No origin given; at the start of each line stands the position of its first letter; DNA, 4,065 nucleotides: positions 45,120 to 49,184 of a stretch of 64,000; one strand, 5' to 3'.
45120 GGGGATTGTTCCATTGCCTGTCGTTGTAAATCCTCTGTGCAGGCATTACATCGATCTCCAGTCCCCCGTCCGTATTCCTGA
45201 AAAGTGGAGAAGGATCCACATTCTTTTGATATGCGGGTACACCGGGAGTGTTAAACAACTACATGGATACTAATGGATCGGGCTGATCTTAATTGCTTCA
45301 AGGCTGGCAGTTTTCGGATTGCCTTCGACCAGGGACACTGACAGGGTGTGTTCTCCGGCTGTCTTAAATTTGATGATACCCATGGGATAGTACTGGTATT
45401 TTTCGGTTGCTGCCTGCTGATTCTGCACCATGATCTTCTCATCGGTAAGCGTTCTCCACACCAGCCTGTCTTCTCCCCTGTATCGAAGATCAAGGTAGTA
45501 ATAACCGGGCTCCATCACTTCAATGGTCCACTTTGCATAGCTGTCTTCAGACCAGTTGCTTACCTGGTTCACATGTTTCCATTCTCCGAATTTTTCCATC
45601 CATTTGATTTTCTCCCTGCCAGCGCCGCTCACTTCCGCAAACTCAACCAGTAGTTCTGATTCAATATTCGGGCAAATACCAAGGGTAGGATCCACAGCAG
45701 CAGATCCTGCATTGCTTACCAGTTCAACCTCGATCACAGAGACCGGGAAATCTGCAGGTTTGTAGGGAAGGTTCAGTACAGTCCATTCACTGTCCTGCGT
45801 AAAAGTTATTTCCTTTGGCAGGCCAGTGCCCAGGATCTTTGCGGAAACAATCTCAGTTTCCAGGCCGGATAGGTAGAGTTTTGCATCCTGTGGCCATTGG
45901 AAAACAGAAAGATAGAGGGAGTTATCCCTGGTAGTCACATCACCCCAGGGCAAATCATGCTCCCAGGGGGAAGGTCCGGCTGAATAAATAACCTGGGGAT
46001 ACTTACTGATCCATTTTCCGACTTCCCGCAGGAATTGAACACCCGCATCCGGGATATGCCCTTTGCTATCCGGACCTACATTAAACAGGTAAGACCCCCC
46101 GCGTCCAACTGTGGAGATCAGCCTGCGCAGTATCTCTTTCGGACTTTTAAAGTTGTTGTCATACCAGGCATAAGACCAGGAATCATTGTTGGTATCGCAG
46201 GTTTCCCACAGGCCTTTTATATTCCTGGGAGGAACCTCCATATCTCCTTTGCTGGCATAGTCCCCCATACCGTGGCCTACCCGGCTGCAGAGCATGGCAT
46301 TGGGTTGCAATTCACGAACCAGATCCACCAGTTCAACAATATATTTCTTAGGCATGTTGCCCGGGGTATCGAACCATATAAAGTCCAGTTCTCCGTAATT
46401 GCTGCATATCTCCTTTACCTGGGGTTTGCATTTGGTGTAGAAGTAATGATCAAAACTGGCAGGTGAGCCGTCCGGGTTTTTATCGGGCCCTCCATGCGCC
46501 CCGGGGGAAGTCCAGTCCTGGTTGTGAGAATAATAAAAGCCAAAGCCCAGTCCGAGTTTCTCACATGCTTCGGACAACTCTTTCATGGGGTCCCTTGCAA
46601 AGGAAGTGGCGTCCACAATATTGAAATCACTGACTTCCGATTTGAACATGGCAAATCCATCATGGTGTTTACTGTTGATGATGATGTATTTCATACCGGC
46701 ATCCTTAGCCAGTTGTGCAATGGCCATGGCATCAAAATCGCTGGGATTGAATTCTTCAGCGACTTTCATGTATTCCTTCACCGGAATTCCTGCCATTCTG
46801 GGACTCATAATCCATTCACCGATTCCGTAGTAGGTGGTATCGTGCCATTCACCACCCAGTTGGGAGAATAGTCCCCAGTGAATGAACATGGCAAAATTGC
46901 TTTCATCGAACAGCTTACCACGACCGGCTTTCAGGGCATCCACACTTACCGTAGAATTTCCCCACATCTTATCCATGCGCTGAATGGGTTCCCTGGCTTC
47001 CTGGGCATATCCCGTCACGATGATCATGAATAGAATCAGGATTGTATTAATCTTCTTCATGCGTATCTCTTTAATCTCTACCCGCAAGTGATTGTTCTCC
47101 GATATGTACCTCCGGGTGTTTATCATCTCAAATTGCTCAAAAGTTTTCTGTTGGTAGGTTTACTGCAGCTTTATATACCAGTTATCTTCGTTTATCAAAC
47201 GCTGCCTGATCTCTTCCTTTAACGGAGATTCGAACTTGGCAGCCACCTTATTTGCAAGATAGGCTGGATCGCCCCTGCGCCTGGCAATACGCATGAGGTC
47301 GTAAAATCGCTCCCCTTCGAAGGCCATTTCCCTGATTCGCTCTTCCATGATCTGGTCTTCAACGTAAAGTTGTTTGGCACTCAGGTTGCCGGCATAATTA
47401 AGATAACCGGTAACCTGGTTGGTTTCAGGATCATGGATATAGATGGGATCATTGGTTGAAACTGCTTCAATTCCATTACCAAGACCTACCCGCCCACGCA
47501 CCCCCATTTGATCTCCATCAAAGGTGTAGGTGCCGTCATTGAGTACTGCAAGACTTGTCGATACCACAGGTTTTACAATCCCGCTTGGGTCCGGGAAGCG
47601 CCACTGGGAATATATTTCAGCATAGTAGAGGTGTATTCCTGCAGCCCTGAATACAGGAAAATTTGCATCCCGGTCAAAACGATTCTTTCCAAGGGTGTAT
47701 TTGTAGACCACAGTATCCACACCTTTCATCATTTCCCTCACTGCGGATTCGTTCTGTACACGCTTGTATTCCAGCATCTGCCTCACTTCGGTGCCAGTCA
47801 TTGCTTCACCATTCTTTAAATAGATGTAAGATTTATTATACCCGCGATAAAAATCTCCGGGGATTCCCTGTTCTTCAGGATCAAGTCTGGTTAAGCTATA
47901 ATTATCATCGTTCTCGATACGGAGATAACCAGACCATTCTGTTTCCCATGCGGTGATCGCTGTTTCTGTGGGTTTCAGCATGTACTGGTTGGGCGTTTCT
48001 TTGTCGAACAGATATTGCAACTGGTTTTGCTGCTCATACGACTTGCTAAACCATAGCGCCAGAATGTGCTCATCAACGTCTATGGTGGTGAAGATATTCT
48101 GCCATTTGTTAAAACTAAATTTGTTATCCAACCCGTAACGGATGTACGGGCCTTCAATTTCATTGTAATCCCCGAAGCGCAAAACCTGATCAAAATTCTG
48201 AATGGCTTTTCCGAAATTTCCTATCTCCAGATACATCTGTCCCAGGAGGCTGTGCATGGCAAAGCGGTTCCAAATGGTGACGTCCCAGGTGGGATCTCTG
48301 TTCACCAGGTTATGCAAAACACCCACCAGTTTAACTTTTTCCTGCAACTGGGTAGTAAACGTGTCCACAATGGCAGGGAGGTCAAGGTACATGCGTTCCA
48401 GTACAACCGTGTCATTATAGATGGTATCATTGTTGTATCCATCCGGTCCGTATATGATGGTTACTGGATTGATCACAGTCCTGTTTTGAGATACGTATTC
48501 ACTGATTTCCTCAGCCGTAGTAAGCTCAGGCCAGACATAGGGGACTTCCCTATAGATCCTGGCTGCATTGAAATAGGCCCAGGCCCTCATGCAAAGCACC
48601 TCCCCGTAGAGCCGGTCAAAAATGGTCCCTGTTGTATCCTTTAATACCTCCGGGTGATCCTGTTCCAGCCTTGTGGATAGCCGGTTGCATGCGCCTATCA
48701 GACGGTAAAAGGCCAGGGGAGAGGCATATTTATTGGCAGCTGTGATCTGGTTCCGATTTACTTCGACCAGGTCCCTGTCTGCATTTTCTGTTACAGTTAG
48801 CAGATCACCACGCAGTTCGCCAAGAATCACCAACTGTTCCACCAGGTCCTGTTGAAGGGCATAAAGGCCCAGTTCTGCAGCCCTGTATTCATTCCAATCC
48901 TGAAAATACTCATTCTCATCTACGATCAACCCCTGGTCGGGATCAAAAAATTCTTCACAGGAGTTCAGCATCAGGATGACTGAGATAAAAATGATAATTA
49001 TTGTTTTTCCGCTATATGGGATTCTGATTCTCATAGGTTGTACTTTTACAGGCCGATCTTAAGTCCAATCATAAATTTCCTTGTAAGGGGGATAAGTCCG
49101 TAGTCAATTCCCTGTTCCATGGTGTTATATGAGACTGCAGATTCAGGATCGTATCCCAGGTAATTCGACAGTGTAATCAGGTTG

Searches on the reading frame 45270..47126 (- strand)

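Call 46: search_protein_families(library=pfam, proteins=[window:45270-47126:-], max_evalue=0.0001)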
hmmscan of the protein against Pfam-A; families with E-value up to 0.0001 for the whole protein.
window:45270-47126:- (618 aa): 1 family
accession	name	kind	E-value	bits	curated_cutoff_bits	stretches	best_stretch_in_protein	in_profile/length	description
PF01120.23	Alpha_L_fucos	-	1.6e-74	251.9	25.2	1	70-376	27-343/345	Alpha-L-fucosidase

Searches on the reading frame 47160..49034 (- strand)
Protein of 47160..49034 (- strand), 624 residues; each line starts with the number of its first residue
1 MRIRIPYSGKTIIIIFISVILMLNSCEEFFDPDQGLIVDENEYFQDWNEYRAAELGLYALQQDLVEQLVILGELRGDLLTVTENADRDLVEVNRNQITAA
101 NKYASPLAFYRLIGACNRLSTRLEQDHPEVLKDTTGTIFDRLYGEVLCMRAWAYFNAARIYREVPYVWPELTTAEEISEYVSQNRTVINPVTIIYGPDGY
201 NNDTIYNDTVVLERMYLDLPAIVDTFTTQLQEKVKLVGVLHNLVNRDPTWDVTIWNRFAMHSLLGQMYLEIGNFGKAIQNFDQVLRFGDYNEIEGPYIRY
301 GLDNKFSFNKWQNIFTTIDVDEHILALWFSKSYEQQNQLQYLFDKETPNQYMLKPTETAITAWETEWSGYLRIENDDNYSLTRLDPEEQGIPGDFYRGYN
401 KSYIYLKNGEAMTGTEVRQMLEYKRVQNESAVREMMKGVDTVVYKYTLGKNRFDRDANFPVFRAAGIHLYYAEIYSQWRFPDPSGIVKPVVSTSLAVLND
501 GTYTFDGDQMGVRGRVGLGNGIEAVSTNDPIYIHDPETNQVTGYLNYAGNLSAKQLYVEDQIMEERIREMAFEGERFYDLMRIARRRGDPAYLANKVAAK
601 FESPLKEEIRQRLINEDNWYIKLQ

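Call 46: search_protein_families(library=pfam, proteins=[window:47160-49034:-], max_evalue=0.0001)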
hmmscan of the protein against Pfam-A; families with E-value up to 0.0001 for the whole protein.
window:47160-49034:- (624 aa): 1 family
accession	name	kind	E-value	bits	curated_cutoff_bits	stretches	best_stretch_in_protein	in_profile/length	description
PF07980.17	SusD_RagB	-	3.2e-09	37.3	23.1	1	436-589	136-235/297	SusD family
